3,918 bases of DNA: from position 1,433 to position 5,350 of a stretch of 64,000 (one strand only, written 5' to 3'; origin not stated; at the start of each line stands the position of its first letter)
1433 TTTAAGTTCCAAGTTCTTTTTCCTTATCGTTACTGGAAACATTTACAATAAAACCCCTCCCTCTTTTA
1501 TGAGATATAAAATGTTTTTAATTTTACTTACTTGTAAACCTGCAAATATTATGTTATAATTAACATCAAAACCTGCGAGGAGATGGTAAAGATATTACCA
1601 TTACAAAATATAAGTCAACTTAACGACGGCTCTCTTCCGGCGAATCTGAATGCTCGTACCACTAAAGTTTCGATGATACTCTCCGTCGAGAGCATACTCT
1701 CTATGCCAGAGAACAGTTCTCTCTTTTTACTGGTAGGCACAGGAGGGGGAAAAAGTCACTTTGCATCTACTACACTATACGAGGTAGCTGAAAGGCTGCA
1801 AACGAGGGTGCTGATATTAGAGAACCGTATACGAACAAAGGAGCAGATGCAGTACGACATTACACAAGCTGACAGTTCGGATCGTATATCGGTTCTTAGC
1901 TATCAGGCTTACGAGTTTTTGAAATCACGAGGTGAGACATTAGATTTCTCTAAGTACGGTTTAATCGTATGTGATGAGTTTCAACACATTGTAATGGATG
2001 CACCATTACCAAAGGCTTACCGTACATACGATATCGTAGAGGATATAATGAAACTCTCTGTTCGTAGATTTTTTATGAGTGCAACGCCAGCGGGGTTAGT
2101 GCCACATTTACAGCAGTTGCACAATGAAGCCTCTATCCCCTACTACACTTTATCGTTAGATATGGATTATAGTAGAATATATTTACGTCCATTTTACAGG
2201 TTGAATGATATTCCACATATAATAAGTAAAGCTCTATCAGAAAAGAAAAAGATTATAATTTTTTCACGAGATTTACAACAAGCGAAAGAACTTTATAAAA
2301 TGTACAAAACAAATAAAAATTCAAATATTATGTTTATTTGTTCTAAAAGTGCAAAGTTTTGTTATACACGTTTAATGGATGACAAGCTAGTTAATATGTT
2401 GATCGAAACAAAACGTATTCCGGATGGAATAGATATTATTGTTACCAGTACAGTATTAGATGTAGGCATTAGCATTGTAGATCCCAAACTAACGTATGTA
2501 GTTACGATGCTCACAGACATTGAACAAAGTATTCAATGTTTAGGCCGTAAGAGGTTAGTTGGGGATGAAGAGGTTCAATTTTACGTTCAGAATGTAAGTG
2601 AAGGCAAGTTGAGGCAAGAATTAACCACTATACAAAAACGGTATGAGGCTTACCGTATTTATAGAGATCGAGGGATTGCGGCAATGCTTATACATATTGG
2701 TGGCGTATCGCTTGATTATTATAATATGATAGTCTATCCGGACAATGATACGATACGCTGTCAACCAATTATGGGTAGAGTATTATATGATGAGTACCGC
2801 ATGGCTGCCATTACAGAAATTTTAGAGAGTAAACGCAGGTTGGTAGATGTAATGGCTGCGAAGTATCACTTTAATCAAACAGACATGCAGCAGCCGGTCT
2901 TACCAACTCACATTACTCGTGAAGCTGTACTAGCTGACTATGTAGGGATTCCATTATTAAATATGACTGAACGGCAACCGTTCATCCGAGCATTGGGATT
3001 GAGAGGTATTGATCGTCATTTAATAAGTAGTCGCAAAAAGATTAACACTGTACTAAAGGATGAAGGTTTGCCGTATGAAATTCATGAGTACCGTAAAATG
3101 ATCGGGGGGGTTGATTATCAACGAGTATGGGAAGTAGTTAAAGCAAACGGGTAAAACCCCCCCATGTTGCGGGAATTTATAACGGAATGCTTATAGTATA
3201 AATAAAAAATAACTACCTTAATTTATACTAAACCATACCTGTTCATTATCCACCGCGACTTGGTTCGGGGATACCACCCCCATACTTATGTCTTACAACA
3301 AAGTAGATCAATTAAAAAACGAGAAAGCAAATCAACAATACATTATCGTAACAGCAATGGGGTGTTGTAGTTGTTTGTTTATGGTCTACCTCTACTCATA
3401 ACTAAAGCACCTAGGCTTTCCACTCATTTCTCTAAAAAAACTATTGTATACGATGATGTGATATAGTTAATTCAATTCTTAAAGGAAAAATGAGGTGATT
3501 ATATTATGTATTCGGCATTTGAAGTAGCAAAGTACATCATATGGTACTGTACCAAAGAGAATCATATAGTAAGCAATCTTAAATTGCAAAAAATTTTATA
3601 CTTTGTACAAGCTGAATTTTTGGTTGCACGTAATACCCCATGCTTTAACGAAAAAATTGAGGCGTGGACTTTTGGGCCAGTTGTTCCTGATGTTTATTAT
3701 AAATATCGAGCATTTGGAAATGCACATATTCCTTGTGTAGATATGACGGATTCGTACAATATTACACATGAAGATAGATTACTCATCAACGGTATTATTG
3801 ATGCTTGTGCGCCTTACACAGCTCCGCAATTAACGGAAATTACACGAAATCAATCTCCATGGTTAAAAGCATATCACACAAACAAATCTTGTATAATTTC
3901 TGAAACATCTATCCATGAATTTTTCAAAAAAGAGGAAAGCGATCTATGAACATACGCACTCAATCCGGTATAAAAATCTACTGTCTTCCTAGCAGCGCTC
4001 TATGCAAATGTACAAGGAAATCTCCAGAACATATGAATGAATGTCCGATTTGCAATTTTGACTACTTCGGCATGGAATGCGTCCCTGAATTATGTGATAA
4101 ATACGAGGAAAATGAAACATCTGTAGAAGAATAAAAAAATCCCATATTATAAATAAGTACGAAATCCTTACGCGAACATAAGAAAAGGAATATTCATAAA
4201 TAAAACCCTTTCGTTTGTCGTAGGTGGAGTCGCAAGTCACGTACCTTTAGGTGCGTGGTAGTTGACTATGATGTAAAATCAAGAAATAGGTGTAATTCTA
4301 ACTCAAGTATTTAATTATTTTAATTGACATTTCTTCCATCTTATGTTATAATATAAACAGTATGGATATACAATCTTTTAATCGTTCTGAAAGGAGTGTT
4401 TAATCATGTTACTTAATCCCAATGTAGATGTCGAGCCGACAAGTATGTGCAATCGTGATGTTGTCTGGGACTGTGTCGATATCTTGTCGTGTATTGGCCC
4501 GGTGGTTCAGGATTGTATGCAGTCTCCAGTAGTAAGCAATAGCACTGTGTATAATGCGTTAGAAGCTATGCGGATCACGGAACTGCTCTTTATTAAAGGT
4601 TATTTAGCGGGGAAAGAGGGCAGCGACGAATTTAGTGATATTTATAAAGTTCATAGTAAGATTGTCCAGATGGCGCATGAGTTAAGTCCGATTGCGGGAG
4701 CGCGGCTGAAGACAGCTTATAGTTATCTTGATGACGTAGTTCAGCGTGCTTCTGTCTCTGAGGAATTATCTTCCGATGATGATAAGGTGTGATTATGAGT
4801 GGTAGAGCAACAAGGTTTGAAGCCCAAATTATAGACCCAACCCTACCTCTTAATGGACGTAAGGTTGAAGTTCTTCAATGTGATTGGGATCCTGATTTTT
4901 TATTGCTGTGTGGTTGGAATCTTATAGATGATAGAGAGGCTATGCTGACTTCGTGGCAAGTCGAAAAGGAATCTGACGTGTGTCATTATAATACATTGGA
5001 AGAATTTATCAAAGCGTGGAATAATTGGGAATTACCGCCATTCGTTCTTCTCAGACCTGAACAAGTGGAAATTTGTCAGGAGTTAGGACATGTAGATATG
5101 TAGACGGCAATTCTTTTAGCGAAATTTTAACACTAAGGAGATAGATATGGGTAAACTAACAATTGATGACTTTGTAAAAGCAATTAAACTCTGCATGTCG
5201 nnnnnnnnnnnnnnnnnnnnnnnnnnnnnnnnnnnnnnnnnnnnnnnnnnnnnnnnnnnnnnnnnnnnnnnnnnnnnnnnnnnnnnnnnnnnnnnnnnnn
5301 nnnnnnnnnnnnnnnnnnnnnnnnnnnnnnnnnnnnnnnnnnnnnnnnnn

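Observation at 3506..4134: Panacea-domain (DUF4065) antitoxin-like gene coupled to a 62-aa cysteine-rich ORF: candidate toxin-antitoxin or anti-defence pair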

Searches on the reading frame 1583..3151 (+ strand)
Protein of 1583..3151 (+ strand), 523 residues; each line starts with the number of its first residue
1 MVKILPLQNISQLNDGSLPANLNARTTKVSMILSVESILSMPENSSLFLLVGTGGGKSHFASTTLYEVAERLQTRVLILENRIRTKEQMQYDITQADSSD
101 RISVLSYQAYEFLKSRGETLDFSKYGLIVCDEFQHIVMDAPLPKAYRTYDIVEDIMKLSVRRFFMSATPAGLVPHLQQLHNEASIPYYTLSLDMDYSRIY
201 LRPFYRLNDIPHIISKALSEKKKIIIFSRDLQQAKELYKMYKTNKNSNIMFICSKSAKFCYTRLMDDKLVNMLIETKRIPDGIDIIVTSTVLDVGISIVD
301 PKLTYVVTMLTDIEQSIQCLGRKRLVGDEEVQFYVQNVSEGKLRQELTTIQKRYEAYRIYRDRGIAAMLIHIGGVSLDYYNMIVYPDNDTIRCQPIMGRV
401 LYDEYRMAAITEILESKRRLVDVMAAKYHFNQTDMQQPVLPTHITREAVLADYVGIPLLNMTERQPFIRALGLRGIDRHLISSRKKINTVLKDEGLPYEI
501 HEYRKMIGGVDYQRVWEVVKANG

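Call 3: search_protein_families(library=pfam, proteins=[window:1583-3151:+], max_evalue=1)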
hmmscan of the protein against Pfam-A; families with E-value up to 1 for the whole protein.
window:1583-3151:+ (523 aa): 5 families
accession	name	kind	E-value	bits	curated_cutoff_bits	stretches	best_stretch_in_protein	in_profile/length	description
PF22590.2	Cas3-like_C_2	-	0.00083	20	27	1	221-322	2-100/106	CRISPR-associated nuclease/helicase Cas3, C-terminal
PF00271.37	Helicase_C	-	0.0029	18.3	23.5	1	214-322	10-105/110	Helicase conserved C-terminal domain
PF21975.1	ASNSD1-SEP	-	0.072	13.7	27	1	220-267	29-77/96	ASNSD1 upstream open reading frame protein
PF03114.23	BAR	-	0.1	12.6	28.5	1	261-330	85-155/234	BAR domain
PF08771.16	FRB_dom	-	0.11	13.2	24.7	0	217-248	50-81/99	FKBP12-rapamycin binding domain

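Call 4: search_protein_families(library=phrogs, proteins=[window:1583-3151:+], max_evalue=0.1)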
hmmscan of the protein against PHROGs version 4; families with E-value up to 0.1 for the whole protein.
window:1583-3151:+ (523 aa): 3 families
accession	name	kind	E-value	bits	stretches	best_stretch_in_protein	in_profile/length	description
phrog_16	-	DNA, RNA and nucleotide metabolism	1.1e-16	61.2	1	45-347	291-610/986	DNA helicase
phrog_2999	-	unknown function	0.058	14.9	0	238-275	20-57/108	-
phrog_19544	-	unknown function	0.083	14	0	234-366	23-125/147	-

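Call 96: find_related_loci(query=window:1583-3151:+, collection=viral_contigs, flank=5000)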
Query window:1583-3151:+ (523 aa) in viral_contigs; peptide patterns used: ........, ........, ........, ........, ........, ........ (x = any residue, [..] = any of these).
17 stretches matched a pattern; 1 encode a relative of the query (tblastn E <= 1e-3); 1 distinct loci.
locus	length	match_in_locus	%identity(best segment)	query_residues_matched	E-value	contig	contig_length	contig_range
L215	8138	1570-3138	100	1-523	0e+0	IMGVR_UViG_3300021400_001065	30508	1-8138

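Call 97: find_homologous_proteins(query=window:1583-3151:+, max_evalue=1e-10)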
Query window:1583-3151:+ (523 aa): 11 proteins with E <= 1e-10 among 8000 candidates.
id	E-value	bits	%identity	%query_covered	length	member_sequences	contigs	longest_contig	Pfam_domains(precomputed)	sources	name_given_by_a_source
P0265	0.0e+0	1154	99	100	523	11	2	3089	-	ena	-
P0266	1.2e-96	342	39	98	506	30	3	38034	PF04851.22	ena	-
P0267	6.1e-94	333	37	95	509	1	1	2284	PF04851.22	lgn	-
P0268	1.2e-89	319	38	97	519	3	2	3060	PF00270.36,PF04851.22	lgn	-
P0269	5.8e-87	310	37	99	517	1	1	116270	PF04851.22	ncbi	-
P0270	6.4e-34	135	26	91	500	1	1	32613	PF00270.36,PF04851.22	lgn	-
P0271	1.5e-31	128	30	60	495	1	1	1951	PF00270.36,PF04851.22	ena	-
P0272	1.1e-21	95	26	59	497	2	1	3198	PF00270.36,PF04851.22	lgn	-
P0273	2.9e-16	77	28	59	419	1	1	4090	PF00265.25,PF00270.36,PF04851.22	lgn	-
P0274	6.9e-16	76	25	60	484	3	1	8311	-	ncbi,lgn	-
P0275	5.2e-15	73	25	63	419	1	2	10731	PF00270.36,PF04851.22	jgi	jgi:superfamily II DNA or RNA helicase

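Call 99: find_related_loci(query=A5, collection=viral_contigs, flank=6000)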
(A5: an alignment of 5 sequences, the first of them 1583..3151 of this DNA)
Query A5 (523 aa) in viral_contigs; peptide patterns used: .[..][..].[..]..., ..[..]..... (x = any residue, [..] = any of these).
281 stretches matched a pattern; 1 encode a relative of the query (tblastn E <= 1e-3); 1 distinct loci.
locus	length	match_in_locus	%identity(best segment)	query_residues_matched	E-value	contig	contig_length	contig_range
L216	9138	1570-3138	100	1-523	0e+0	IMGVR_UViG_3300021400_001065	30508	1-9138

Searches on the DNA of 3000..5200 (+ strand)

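Call 5: search_dna_similar(query=window:3000-5200:+, collection=phages, mode=distant, max_rows=30)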
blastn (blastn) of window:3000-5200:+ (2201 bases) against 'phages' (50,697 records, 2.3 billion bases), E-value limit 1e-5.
No match.
